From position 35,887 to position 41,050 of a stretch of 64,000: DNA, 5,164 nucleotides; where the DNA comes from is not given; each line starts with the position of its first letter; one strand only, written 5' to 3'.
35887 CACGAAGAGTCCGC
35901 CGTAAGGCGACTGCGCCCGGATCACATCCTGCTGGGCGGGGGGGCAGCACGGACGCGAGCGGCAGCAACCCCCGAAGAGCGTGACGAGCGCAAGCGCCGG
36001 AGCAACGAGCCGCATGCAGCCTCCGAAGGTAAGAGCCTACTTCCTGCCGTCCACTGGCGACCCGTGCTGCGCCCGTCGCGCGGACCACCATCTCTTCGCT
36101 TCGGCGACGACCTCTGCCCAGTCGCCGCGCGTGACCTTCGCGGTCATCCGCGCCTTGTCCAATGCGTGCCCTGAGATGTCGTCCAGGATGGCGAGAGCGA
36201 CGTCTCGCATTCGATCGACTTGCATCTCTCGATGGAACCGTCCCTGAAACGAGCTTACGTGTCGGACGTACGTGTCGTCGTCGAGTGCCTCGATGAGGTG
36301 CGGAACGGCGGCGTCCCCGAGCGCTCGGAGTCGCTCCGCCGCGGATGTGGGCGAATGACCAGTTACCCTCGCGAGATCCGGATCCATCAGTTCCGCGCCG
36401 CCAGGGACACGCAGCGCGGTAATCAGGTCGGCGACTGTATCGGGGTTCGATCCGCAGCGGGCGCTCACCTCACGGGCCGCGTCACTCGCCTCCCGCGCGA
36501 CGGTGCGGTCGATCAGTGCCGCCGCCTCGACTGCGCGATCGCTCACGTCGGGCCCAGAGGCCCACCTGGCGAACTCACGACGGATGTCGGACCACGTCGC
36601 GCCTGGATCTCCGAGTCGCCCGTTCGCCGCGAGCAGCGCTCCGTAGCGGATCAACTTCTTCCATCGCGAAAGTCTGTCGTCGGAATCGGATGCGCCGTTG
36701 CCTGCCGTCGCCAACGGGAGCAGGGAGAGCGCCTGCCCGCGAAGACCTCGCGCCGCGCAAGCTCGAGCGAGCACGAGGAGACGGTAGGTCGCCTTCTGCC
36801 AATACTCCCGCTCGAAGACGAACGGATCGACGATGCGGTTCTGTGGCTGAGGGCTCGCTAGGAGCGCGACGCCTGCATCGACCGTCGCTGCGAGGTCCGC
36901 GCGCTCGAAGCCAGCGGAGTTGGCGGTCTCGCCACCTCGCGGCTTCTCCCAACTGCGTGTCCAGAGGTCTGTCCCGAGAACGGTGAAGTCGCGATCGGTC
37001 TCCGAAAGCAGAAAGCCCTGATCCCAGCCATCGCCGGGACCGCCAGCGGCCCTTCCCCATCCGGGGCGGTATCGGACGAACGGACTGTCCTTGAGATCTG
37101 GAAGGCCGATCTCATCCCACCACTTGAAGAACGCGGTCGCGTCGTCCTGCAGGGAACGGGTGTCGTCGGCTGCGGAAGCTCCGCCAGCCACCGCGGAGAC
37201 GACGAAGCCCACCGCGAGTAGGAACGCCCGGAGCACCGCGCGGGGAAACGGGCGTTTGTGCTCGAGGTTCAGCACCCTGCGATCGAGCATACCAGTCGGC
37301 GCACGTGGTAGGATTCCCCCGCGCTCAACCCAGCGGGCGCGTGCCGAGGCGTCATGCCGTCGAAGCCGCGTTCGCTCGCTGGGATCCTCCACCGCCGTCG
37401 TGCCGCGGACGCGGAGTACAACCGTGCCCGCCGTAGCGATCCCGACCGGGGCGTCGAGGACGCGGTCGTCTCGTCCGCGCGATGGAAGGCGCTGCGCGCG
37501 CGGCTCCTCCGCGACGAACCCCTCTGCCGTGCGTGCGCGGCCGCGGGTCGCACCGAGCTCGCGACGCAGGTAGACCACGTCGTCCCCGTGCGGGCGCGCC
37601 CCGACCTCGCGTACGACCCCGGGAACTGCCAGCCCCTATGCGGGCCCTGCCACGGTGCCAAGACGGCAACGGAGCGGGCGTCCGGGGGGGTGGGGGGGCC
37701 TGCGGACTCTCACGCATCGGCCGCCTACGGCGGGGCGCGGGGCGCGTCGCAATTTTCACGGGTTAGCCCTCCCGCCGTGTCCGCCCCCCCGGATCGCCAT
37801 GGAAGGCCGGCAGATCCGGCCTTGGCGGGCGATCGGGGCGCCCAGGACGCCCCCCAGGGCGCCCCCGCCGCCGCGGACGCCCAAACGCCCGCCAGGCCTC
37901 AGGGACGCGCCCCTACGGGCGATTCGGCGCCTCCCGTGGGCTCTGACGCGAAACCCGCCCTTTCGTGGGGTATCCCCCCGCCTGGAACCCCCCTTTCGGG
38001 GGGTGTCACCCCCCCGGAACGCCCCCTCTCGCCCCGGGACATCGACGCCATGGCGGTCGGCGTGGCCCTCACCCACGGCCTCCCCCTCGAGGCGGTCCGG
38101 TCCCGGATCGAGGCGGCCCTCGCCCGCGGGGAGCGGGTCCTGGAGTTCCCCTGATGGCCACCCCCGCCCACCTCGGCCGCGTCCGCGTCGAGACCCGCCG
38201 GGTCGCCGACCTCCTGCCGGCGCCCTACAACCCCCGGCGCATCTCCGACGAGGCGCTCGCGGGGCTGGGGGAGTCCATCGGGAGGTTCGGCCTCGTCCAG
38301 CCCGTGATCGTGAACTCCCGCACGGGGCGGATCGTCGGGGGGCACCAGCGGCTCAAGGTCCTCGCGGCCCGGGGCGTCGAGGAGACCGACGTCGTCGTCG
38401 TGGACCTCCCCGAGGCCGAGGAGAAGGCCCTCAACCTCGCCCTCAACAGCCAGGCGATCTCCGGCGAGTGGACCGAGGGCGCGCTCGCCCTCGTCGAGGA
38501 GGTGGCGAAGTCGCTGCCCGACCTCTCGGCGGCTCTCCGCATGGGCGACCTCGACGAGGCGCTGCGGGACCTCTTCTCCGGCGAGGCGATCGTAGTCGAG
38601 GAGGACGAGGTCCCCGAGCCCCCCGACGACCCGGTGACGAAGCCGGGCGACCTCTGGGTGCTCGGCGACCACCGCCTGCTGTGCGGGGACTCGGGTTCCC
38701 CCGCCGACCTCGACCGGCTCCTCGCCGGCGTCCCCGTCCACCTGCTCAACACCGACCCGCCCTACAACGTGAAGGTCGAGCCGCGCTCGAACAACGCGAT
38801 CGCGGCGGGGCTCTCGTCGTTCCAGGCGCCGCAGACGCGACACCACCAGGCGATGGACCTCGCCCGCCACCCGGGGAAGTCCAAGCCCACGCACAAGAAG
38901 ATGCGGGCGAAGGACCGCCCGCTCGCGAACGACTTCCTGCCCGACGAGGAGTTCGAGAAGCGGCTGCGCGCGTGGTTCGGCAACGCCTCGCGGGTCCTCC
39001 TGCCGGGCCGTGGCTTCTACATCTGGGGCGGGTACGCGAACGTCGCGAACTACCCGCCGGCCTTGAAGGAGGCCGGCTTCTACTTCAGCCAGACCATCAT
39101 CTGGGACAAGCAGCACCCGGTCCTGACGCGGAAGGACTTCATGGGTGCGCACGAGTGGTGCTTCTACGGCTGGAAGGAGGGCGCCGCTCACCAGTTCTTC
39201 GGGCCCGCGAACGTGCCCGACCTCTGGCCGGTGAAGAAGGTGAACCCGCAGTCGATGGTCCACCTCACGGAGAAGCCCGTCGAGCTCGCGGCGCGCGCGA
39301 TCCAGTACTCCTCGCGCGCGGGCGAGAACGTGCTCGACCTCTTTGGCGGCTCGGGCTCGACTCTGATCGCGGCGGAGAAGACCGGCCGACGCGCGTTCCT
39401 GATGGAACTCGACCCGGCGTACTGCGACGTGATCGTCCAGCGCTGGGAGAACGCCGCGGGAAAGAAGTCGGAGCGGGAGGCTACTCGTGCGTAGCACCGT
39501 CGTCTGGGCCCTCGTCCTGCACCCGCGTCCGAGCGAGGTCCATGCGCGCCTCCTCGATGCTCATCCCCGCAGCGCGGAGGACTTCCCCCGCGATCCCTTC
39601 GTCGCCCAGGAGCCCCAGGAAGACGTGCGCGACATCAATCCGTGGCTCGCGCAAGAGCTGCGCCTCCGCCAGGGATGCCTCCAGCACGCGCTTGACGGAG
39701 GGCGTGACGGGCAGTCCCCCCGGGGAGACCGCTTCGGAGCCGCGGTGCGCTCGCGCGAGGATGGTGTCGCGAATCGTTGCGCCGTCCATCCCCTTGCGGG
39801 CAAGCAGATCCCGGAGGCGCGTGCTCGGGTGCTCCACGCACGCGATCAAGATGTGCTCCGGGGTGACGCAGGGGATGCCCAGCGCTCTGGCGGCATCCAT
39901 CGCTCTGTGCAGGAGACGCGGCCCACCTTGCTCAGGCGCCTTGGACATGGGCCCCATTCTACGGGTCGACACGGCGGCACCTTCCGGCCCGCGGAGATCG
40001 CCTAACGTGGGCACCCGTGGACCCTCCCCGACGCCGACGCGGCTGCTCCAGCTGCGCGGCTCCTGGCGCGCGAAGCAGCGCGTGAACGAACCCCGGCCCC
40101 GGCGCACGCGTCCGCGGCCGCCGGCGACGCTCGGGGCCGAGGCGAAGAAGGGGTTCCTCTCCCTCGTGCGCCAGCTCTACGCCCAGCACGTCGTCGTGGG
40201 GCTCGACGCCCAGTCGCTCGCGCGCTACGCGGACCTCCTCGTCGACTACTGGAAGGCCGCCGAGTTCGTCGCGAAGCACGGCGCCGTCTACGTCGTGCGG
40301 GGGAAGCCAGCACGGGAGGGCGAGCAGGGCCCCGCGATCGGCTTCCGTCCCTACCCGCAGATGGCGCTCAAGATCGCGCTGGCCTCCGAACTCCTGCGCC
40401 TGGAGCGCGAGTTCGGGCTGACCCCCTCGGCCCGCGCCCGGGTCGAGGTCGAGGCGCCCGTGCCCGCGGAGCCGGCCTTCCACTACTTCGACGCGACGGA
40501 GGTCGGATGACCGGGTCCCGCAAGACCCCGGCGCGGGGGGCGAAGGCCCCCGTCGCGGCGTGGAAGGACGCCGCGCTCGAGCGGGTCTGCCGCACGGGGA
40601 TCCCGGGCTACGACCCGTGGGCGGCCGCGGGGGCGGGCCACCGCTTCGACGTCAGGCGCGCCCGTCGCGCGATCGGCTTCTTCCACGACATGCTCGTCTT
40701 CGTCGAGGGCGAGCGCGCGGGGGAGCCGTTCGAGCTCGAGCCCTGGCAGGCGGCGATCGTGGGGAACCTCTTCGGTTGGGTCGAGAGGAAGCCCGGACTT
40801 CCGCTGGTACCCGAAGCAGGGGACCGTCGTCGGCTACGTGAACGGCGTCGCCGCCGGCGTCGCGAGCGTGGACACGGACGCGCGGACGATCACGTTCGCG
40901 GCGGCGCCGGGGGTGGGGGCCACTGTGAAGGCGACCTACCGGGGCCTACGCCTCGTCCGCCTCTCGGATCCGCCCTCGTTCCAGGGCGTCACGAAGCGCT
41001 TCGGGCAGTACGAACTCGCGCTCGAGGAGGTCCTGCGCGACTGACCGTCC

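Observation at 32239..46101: About 13.9 kb degraded prophage/integrative island at tRNA-Ser(GCT), with att repeats and arm-type motifs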

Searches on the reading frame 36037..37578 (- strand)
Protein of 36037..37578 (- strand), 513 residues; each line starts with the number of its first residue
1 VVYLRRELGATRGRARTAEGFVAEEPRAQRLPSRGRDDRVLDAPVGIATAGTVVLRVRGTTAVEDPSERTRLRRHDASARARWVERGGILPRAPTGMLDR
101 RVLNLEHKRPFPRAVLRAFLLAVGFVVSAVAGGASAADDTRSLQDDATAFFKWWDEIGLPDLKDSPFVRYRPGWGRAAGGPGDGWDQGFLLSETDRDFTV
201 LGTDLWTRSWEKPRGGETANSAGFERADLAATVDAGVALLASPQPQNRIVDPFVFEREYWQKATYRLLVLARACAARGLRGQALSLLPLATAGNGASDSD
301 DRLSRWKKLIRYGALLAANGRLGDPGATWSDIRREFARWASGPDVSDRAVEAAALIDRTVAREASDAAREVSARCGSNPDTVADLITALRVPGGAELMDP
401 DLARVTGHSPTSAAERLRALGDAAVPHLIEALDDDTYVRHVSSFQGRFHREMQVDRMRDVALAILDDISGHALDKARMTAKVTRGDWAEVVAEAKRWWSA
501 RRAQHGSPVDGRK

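Call 12: search_protein_families(library=pfam, proteins=[window:36037-37578:-], max_evalue=0.01)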
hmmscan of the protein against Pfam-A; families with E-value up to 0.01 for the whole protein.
window:36037-37578:- (513 aa): 1 family
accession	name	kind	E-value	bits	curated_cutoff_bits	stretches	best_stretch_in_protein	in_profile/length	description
PF03130.22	HEAT_PBS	-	0.00098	19.9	20.9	1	412-434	4-27/27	PBS lyase HEAT-like repeat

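Call 15: search_protein_families(library=phrogs, proteins=[window:36037-37578:-], max_evalue=0.01)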
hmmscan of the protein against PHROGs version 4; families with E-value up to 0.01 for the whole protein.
window:36037-37578:- (513 aa): 0 families

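Call 16: search_protein_families(library=padloc, proteins=[window:36037-37578:-], max_evalue=0.01)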
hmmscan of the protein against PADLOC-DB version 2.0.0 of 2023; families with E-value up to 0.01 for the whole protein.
window:36037-37578:- (513 aa): 0 families

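Call 57: find_homologous_proteins(query=window:36037-37290:-, max_evalue=0.001)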
Query window:36037-37290:- (417 aa): 1 proteins with E <= 0.001 among 8000 candidates.
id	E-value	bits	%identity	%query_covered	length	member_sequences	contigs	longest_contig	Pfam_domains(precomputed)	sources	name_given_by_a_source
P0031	2.0e-270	915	100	99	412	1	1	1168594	-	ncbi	ncbi:MAG: hypothetical protein U1E39_00335 [Planctomycetota bacterium]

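Call 67: search_protein_representatives(protein=window:36037-37290:-)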
Query: 417 residues. Proteins with E-value up to 0.001 (for the whole library): 460; up to 1e-10: 169; up to 1e-30: 3. The best 150 are listed.
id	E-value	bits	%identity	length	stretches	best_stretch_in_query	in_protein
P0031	6.4e-271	914.7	100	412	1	7-417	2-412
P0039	1.4e-31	126.3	37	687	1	24-387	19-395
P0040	2.7e-31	125.4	33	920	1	33-407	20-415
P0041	1.4e-23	100.0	30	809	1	32-405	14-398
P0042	5.2e-23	98.1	32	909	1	38-405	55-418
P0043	7.8e-23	97.5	32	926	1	24-404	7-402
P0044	5.5e-22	94.8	33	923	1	14-404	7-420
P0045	8.8e-22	94.1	32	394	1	45-403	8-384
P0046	1.9e-21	92.9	30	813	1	25-404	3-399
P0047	4.5e-21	91.7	30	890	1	41-404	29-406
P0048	1.5e-20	90.0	29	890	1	30-405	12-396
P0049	1.8e-20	89.8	31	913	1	44-415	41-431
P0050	1.8e-20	89.8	36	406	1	26-404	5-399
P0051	1.8e-20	89.7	35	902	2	22-384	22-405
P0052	4.4e-20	88.5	30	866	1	23-403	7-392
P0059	4.0e-19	85.3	30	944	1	43-385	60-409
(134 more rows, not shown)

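Call 68: search_protein_families(library=pfam, proteins=[P0039, P0040, P0041, P0042, P0043, P0044, P0046, P0047, P0050, P0059], max_evalue=0.001)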
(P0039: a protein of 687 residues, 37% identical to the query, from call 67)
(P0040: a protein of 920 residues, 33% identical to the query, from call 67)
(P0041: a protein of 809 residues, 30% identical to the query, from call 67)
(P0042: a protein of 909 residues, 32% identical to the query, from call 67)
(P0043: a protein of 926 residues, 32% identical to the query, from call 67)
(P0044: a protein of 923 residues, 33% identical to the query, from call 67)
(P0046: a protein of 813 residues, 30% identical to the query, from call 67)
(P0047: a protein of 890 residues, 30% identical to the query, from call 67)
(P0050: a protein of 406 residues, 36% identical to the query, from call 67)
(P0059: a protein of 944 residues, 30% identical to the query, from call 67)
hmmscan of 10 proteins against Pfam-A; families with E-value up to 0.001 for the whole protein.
P0039 (687 aa): 0 families

P0040 (920 aa): 0 families

P0041 (809 aa): 0 families

P0042 (909 aa): 0 families

P0043 (926 aa): 0 families

P0044 (923 aa): 0 families

P0046 (813 aa): 0 families

P0047 (890 aa): 0 families

P0050 (406 aa): 0 families

P0059 (944 aa): 1 family
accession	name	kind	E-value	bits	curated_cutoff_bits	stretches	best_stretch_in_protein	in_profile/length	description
PF13646.12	HEAT_2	-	0.00052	20.7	27.7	1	468-544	2-77/88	HEAT repeats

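Call 82: predict_structure(alignment_id=A4)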
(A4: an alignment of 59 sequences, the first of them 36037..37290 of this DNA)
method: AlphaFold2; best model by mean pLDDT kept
length: 417 residues; sequences in the alignment: 59
mean_pLDDT: 82.5   pTM: 0.80
mean pLDDT of the five models: 82.5, 81.3, 81.0, 81.0, 80.3
residues with pLDDT >= 90: 204; 70-90: 122; 50-70: 62; < 50: 29
segments of 3 or more residues with pLDDT < 50: 81-85, 299-312, 349-352, 415-417
pLDDT, mean of each block of 10 residues (from residue 1): 54 66 86 71 90 95 95 81 59 96 93 88 87 97 85 72 69 97 97 78 79 90 88 92 89 93 93 77 81 72 43 72 95 96 73 70 94 92 79 95 91 47
secondary structure, 60 per line:
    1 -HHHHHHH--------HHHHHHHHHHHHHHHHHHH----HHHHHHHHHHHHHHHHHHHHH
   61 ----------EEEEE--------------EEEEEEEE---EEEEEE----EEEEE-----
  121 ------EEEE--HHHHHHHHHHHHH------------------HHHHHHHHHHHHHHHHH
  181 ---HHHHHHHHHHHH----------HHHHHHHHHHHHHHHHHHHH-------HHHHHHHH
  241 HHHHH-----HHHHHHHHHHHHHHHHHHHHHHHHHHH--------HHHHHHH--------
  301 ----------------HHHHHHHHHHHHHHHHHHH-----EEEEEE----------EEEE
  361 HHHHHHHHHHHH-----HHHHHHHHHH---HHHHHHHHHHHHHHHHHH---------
elements in order: H2-8 H17-35 H40-60 E71-75 E90-97 E101-106 E111-115 E127-130 H133-145 H164-180 H184-195 H206-225 H233-245 H251-277 H286-292 H317-335 E341-346 E357-360 H361-372 H378-387 H391-408

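Call 96: fold_search(model_id=the predicted structure, library=viral)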
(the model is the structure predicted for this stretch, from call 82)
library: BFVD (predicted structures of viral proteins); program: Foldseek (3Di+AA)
matches with E <= 10: 342; with E <= 0.001: 0
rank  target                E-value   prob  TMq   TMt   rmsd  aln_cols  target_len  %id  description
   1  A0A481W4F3            5.6e-02  0.72  0.11  0.31  19.1       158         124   12  Uncharacterized protein [Pseudomonas phage Psa21]
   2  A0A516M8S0            1.3e-01  0.05  0.08  0.08  33.3       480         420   11  (no name in the UniProt tables at hand)
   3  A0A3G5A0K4            3.7e-01  0.14  0.13  0.16  20.2       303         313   12  Uncharacterized protein [Harvfovirus sp.]
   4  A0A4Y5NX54            4.2e-01  0.77  0.13  0.38  13.3       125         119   11  (no name in the UniProt tables at hand)
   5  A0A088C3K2            4.4e-01  0.84  0.13  0.38   7.1        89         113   11  (no name in the UniProt tables at hand)
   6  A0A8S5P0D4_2          4.6e-01  0.20  0.21  0.14  26.8       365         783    9  Minor tail protein [Siphoviridae sp. ctTBR23]
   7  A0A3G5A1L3            4.9e-01  0.11  0.12  0.13  18.1       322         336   11  Sel1 repeat family protein [Harvfovirus sp.]
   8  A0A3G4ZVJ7            5.3e-01  0.11  0.13  0.15  19.3       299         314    9  Sel1 repeat protein [Edafosvirus sp.]
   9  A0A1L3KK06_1          5.6e-01  0.14  0.15  0.09  17.6       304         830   11  (no name in the UniProt tables at hand)
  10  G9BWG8                5.9e-01  0.09  0.13  0.08  33.2       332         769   11  (no name in the UniProt tables at hand)
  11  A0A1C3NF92            6.2e-01  0.16  0.13  0.19  21.7       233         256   10  (no name in the UniProt tables at hand)
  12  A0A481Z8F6            6.4e-01  0.08  0.14  0.11  17.9       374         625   11  Glycosyl transferase family 2 [Pithovirus LCPAC302]
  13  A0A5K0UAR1            6.8e-01  0.08  0.15  0.08  21.2       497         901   13  Uncharacterized protein [Yasminevirus sp. GU-2018]
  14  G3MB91                7.1e-01  0.06  0.09  0.08  20.9       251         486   12  Gp21 [Bacillus phage G]
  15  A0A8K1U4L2            7.1e-01  0.06  0.11  0.09  24.3       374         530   12  C2H2-type domain-containing protein [Riboviria sp.]
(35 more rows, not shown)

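Call 108: search_protein_families(library=ncbifam, proteins=[window:36037-37290:-], max_evalue=0.01)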
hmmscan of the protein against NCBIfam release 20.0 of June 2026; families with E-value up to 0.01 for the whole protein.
window:36037-37290:- (417 aa): 0 families

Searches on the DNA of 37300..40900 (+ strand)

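Call 56: search_dna_similar(query=window:37300-40900:+, collection=phages, mode=distant, max_rows=10)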
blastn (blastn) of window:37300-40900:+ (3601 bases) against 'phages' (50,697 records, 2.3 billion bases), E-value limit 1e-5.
Records with a match: 8; places in all: 8; records where one place covers at least 80% of the query: 0.
Best place of each record, by identity: 60-80% 8.
By first word of the organism name: Acidithiobacillus 3; Arthrobacter 2; Curtobacterium 1; Ralstonia 1; Caudoviricetes 1.
By host as written in the record: Acidithiobacillus caldus 2; Arthrobacter globiformis B-2979 2; Acidithiobacillus caldus ATCC 51756 1; Curtobacterium flaccumfaciens NRRL B-59340 1; Ralstonia solanacearum 1; - 1.
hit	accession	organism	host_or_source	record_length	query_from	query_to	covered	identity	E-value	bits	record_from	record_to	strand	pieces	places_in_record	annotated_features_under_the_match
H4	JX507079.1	Acidithiobacillus phage AcaML1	Acidithiobacillus caldus ATCC 51756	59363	1864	2153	8%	69.5%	1e-18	103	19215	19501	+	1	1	DNA modification methylase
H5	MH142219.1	Acidithiobacillus phage AcaML1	Acidithiobacillus caldus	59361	1864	2153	8%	69.5%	1e-18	103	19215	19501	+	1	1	record has no annotation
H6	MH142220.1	Acidithiobacillus phage AcaML1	Acidithiobacillus caldus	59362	1864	2153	8%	69.5%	1e-18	103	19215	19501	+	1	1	record has no annotation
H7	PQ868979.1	Curtobacterium phage Elener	Curtobacterium flaccumfaciens NRRL ...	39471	2017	2143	4%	76.4%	2e-15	92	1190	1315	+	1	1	1: DNA methyltransferase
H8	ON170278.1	Ralstonia phage YO164_3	Ralstonia solanacearum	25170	2020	2150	4%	73.5%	6e-10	74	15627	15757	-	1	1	record has no annotation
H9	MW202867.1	Caudoviricetes sp.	Manatee Spring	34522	2022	2150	4%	74.4%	4e-13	85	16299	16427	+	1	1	adenine specific DNA methyltransferase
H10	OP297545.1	Arthrobacter phage Shambre1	Arthrobacter globiformis B-2979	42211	2031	2161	4%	71.4%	3e-7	64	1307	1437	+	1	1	1: DNA methyltransferase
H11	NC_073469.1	Arthrobacter phage Shambre1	Arthrobacter globiformis B-2979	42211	2031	2161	4%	71.4%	3e-7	64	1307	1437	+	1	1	1: DNA methyltransferase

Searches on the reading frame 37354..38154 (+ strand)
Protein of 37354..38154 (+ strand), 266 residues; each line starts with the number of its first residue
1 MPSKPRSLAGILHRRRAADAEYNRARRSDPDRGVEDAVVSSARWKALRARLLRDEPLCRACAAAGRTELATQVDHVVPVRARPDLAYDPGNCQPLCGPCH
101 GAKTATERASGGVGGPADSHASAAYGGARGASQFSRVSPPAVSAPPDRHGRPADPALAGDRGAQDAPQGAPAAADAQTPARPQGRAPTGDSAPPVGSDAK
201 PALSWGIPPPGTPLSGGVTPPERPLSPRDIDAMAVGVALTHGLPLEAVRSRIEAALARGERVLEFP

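Call 12: search_protein_families(library=pfam, proteins=[window:37354-38154:+], max_evalue=0.01)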
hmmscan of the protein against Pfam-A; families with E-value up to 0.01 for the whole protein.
window:37354-38154:+ (266 aa): 1 family
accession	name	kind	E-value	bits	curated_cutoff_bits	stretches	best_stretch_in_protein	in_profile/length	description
PF01844.29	HNH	-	4.6e-08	33.5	21.4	1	58-105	1-46/47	HNH endonuclease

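Call 16: search_protein_families(library=padloc, proteins=[window:37354-38154:+], max_evalue=0.01)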
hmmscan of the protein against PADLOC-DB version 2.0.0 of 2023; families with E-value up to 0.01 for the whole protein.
window:37354-38154:+ (266 aa): 7 families
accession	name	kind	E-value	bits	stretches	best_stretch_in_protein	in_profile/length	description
PDLC04248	PDC-M01B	-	8.9e-05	20.5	1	59-107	35-82/216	-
PDLC04270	PDC-M01B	-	0.00018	19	1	53-106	90-143/280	-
PDLC04262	PDC-M01B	-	0.00072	17.4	1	66-100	86-120/259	-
PDLC04259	PDC-M01B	-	0.0012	16.8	1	50-109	89-144/277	-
PDLC04264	PDC-M01B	-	0.0024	15.7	1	57-106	102-147/282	-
PDLC00340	PtuB1|PtuB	-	0.0031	15.1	1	68-104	75-111/268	Unknown function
PDLC04269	PDC-M01B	-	0.0038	14.9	1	56-104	26-71/210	-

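Call 110: search_protein_families(library=phrogs, proteins=[window:37354-38154:+], max_evalue=0.01)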
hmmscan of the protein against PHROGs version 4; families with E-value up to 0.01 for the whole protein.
window:37354-38154:+ (266 aa): 15 families
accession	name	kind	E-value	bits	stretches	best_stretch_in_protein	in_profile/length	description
phrog_589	-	DNA, RNA and nucleotide metabolism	6.3e-26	92.2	1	15-121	50-156/179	HNH endonuclease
phrog_144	-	DNA, RNA and nucleotide metabolism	4.9e-24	85.9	1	13-112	44-141/175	HNH endonuclease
phrog_2323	-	DNA, RNA and nucleotide metabolism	4.3e-22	79.2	1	30-115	10-95/113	HNH endonuclease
phrog_5956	-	DNA, RNA and nucleotide metabolism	2e-15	57.7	1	43-111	46-115/138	HNH endonuclease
phrog_338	-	DNA, RNA and nucleotide metabolism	8.7e-14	52.6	1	26-110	176-266/340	HNH endonuclease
phrog_333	-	DNA, RNA and nucleotide metabolism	1.1e-12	49.3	1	41-110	18-85/138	HNH endonuclease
phrog_119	-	DNA, RNA and nucleotide metabolism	3.9e-11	43.4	1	36-107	183-258/443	HNH endonuclease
phrog_4581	-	head and packaging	8.3e-11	42.9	1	13-108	24-113/395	terminase small subunit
phrog_6050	-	DNA, RNA and nucleotide metabolism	1.3e-06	28.5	1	51-109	307-363/402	HNH endonuclease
phrog_1271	-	DNA, RNA and nucleotide metabolism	1e-05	26.1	1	16-106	232-318/361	HNH endonuclease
phrog_7785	-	DNA, RNA and nucleotide metabolism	3.8e-05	24.7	1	47-109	57-120/147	HNH endonuclease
phrog_1035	-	DNA, RNA and nucleotide metabolism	0.00016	22.6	1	18-99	127-206/271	endonuclease VII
phrog_14314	-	DNA, RNA and nucleotide metabolism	0.00025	22.5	1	47-111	7-69/252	HNH endonuclease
phrog_4234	-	DNA, RNA and nucleotide metabolism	0.00062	20.5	1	74-110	44-89/130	HNH endonuclease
phrog_25061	-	DNA, RNA and nucleotide metabolism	0.0096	17.4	0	15-107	102-189/219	HNH endonuclease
